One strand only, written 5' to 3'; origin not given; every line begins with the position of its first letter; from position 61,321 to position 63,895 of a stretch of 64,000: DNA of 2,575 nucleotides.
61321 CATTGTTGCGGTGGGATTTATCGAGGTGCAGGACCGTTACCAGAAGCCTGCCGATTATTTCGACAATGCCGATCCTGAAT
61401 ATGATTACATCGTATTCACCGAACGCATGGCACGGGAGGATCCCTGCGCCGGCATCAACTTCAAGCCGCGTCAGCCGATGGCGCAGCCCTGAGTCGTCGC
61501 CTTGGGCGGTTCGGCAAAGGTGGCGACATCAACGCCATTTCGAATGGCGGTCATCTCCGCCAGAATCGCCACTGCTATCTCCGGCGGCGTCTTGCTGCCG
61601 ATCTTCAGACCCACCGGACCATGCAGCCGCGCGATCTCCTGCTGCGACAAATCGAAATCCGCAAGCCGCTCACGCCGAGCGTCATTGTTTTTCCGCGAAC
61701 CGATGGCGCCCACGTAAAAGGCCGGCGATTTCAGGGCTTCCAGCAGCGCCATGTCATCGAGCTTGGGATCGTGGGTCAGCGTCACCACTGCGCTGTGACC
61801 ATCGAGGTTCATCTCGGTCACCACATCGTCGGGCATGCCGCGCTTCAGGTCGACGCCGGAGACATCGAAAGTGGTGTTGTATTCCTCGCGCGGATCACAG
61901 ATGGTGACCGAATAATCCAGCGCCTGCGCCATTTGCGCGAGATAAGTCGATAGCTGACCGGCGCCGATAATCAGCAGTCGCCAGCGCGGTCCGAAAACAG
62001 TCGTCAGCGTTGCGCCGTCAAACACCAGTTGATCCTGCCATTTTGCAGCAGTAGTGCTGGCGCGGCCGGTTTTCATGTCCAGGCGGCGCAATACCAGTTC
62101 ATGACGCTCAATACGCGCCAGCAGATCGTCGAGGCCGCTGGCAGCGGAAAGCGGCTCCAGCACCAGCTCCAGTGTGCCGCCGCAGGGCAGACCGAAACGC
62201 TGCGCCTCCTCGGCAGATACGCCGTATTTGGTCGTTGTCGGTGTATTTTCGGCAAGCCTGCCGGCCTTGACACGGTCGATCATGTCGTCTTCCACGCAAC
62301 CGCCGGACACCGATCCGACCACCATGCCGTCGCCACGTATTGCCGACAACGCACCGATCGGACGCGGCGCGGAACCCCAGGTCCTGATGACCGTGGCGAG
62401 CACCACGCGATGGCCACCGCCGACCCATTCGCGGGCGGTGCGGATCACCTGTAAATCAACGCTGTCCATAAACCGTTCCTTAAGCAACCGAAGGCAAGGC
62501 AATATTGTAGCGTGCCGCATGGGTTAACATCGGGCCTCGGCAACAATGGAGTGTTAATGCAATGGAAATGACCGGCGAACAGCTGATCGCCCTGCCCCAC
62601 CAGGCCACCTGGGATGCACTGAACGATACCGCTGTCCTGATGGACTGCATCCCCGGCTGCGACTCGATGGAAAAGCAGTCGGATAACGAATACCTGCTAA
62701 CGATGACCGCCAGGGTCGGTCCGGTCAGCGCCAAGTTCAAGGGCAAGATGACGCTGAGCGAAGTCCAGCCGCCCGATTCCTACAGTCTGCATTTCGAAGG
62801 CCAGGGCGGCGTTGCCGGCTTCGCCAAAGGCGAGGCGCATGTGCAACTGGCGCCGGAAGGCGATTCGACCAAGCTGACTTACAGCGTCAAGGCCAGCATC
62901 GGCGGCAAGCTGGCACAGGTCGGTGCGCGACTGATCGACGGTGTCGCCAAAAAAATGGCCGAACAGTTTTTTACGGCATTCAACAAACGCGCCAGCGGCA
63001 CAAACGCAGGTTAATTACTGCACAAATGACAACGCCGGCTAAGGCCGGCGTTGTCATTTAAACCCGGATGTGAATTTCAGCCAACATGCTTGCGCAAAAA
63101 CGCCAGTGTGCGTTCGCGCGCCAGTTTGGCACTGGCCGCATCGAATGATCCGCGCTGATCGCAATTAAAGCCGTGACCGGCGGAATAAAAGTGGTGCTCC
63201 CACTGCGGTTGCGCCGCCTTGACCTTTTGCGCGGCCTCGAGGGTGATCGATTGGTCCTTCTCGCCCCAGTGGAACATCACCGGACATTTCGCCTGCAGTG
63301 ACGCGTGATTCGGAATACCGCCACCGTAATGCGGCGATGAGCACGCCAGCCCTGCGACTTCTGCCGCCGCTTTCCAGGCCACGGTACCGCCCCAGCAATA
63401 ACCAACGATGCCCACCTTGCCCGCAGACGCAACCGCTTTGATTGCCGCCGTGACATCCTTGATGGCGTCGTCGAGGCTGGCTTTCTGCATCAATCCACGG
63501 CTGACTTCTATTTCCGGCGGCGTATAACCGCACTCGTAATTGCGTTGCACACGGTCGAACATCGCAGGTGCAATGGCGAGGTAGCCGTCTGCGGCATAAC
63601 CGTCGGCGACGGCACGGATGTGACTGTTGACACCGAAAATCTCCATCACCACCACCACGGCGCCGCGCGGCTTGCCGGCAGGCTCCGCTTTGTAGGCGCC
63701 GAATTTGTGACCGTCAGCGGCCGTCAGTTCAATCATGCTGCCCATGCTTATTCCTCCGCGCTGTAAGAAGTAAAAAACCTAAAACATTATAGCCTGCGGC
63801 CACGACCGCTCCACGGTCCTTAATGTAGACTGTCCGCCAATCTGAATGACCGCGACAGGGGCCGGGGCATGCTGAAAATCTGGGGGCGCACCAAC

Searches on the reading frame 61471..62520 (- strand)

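Call 76: search_protein_families(library=pfam, max_evalue=0.00001, proteins=[window:61471-62520:-])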
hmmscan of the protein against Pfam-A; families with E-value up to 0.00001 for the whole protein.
window:61471-62520:- (349 aa): 2 families
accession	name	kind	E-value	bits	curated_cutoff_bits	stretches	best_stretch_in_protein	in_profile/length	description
PF13478.12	XdhC_C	-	5e-40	137.3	29.7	1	182-323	1-125/125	XdhC Rossmann domain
PF02625.21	XdhC_CoxI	-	6e-20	71.4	24.3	1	32-100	1-68/68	XdhC and CoxI family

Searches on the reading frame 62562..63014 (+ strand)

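Call 84: search_protein_families(library=pfam, max_evalue=0.0001, proteins=[window:62562-63014:+])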
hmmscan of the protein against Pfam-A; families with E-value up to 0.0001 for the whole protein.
window:62562-63014:+ (150 aa): 2 families
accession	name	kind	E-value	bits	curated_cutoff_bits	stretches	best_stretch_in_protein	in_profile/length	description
PF06240.19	COXG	-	1.8e-32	112.4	22.2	1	5-144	1-139/140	Carbon monoxide dehydrogenase subunit G (CoxG)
PF10604.15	Polyketide_cyc2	-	5.1e-07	30.5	27.4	1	3-140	4-133/142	Polyketide cyclase / dehydrase and lipid transport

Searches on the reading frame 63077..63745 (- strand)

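Call 84: search_protein_families(library=pfam, max_evalue=0.0001, proteins=[window:63077-63745:-])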
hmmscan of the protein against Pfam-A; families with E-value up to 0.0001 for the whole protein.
window:63077-63745:- (222 aa): 2 families
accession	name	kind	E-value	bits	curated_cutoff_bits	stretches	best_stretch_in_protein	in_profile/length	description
PF01738.24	DLH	-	4.2e-40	138.1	21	1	15-220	1-216/217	Dienelactone hydrolase family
PF00561.26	Abhydrolase_1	-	9.4e-07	29.2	25.8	0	89-138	50-102/245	alpha/beta hydrolase fold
